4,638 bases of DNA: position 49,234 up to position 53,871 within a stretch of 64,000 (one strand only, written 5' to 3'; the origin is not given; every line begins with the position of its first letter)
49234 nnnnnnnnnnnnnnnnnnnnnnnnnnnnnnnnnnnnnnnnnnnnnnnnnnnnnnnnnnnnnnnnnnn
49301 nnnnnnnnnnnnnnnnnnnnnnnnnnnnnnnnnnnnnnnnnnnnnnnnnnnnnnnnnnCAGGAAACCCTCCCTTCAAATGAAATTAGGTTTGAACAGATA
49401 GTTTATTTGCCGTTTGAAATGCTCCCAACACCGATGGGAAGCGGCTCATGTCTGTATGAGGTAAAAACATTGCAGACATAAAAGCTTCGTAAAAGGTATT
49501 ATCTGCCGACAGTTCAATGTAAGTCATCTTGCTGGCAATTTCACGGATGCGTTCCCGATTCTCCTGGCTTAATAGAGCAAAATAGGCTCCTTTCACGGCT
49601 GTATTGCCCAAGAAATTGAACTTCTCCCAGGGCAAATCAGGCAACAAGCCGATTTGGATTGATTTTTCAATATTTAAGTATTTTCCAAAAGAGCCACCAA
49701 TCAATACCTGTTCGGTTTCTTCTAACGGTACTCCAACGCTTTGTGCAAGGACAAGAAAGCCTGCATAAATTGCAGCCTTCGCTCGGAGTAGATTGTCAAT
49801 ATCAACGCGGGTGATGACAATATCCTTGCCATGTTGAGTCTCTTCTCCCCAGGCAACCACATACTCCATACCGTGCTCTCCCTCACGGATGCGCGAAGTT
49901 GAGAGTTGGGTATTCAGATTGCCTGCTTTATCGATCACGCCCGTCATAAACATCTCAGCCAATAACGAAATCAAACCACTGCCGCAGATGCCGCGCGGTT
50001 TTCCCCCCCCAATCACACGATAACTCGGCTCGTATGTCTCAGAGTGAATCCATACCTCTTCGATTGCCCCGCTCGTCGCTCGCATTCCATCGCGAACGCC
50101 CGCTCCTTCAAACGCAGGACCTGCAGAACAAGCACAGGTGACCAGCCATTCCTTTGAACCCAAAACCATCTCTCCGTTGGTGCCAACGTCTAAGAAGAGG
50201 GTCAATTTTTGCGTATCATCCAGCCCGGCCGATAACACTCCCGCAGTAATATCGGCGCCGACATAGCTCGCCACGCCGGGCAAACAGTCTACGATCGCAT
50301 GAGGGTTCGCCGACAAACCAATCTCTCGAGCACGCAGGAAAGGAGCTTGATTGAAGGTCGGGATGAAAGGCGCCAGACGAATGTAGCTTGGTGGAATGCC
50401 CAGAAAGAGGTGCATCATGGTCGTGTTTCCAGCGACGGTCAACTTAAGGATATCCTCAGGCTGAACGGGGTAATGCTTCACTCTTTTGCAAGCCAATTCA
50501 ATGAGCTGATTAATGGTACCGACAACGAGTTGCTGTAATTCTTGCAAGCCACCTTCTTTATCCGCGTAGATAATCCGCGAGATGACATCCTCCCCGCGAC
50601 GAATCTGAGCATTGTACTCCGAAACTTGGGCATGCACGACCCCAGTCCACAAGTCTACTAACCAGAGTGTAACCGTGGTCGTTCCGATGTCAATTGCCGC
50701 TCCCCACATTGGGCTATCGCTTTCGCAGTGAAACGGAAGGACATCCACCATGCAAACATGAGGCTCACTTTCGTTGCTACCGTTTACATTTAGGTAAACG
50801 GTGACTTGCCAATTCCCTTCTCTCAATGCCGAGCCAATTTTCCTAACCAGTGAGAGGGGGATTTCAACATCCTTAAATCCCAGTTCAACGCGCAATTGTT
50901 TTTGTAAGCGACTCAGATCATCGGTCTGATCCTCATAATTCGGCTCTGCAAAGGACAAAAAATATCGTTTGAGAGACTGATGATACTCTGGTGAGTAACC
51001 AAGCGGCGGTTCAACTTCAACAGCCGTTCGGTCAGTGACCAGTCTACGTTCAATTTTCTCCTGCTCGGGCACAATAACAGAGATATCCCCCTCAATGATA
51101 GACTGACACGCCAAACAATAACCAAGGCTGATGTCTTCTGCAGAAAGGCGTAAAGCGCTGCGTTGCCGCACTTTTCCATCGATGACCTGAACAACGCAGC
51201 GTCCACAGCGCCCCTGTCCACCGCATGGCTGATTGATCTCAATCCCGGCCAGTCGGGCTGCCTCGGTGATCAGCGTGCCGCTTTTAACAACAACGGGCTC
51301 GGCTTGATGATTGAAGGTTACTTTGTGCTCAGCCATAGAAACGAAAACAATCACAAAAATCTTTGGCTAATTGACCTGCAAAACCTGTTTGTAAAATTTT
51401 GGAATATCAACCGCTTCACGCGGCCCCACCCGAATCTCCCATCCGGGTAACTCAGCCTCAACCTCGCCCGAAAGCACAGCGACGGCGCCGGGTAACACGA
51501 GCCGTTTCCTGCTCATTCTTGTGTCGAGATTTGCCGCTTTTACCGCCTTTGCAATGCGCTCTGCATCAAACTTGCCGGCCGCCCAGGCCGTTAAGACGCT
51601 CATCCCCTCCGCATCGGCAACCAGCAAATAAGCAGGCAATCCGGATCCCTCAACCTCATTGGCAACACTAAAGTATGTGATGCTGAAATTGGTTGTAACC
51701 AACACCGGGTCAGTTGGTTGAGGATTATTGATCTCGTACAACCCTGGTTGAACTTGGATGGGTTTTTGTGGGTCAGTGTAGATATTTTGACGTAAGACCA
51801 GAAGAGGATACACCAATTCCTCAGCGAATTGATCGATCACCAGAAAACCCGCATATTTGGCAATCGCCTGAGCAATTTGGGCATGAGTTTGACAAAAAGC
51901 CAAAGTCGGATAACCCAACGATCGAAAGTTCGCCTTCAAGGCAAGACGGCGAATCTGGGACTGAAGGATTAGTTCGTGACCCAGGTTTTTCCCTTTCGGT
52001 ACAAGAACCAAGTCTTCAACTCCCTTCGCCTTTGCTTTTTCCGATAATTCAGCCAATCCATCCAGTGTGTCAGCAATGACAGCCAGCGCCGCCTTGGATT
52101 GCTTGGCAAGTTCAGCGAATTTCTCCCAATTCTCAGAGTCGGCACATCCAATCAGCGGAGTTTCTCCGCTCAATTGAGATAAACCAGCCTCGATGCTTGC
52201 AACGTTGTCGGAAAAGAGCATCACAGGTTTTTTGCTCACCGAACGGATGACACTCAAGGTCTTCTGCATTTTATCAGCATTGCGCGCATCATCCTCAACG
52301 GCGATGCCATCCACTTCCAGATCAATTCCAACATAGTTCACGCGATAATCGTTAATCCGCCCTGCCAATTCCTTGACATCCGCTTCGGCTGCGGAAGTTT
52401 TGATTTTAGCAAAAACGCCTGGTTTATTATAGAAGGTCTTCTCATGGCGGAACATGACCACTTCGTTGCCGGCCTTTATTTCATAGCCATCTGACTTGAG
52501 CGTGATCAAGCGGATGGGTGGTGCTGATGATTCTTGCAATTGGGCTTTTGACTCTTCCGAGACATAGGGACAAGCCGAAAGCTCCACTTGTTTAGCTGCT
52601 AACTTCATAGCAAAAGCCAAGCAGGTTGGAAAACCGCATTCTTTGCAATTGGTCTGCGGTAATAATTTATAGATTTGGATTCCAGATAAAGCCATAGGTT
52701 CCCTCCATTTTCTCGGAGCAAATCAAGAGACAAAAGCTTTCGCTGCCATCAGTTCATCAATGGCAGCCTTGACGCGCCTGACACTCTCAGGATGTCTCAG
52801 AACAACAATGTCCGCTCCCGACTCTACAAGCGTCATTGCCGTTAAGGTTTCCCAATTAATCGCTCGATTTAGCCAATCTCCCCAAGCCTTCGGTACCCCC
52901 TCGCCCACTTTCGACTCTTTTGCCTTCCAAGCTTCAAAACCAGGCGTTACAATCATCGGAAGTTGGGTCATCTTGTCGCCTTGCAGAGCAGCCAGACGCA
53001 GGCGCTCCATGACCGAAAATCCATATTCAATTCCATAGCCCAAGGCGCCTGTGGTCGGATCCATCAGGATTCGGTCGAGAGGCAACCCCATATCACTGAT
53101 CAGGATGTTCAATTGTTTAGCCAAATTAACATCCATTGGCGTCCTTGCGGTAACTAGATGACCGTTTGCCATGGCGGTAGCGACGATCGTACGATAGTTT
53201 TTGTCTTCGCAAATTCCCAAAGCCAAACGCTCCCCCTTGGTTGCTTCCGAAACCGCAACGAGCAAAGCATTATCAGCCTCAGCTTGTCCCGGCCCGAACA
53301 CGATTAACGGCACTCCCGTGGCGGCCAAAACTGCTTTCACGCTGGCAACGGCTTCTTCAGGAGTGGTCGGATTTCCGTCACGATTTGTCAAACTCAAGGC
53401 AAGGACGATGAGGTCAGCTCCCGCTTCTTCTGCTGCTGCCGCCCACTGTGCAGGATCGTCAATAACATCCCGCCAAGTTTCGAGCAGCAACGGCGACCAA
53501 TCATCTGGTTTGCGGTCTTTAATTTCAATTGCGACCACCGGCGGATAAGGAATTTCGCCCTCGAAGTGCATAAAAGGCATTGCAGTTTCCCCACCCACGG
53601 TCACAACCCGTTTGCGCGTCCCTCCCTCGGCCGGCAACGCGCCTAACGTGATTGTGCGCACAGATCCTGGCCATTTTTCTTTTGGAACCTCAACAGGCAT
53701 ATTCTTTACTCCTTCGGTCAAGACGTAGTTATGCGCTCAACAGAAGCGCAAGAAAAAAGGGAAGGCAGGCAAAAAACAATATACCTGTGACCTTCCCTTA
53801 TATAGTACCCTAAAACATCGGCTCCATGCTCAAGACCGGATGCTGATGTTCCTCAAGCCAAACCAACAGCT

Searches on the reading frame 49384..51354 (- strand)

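Call 57: search_protein_families(library=pfam, proteins=[window:49384-51354:-], max_evalue=0.00001)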
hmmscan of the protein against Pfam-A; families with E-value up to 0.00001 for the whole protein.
window:49384-51354:- (656 aa): 4 families
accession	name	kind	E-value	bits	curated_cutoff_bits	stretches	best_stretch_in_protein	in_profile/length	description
PF14574.11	RACo_C_ter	-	2.2e-104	348.6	27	1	384-642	2-260/261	C-terminal domain of RACo the ASKHA domain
PF17651.6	Raco_middle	-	4.8e-56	189.3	26.8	1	218-380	2-162/163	RACo middle region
PF17650.6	RACo_linker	-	2.2e-16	59.9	26.2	1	125-191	9-72/86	RACo linker region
PF00111.32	Fer2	-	2.2e-11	43.9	21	1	21-87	10-76/77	2Fe-2S iron-sulfur cluster binding domain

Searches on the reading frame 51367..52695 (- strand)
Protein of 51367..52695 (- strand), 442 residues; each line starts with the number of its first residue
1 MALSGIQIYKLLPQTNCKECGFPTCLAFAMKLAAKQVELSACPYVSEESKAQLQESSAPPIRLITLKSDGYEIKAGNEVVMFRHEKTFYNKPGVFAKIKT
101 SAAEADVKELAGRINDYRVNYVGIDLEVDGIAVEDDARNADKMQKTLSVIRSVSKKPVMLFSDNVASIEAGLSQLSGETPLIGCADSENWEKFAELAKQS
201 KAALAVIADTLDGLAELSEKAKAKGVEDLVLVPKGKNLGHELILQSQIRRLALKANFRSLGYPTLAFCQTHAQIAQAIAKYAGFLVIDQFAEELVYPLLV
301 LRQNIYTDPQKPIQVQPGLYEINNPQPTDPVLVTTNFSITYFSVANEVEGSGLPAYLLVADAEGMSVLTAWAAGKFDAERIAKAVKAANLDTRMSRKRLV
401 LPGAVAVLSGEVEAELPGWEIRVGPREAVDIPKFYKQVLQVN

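Call 57: search_protein_families(library=pfam, proteins=[window:51367-52695:-], max_evalue=0.00001)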
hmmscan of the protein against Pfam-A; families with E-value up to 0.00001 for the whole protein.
window:51367-52695:- (442 aa): 2 families
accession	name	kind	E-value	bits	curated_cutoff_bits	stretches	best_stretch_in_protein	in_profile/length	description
PF03599.22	CdhD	-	2.3e-83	280.5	24.8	1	69-434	7-386/387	CO dehydrogenase/acetyl-CoA synthase delta subunit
PF04060.18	FeS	-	1.2e-13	50.9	23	1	12-44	1-33/33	Putative Fe-S cluster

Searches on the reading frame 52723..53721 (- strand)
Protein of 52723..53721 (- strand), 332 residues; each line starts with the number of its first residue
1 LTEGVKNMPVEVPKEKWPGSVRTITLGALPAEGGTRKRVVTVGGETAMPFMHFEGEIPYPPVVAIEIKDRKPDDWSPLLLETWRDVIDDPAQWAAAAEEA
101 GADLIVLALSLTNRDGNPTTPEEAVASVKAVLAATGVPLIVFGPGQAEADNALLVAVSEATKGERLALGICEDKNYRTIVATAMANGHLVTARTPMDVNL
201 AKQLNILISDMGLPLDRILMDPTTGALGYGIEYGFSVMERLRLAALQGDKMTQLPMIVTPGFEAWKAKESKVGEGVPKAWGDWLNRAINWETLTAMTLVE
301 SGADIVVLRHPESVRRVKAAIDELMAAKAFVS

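Call 57: search_protein_families(library=pfam, proteins=[window:52723-53721:-], max_evalue=0.00001)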
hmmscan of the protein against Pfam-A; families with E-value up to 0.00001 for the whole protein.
window:52723-53721:- (332 aa): 1 family
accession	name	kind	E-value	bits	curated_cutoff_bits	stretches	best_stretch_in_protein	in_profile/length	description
PF03599.22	CdhD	-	3.3e-36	125.3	24.8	1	34-312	5-244/387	CO dehydrogenase/acetyl-CoA synthase delta subunit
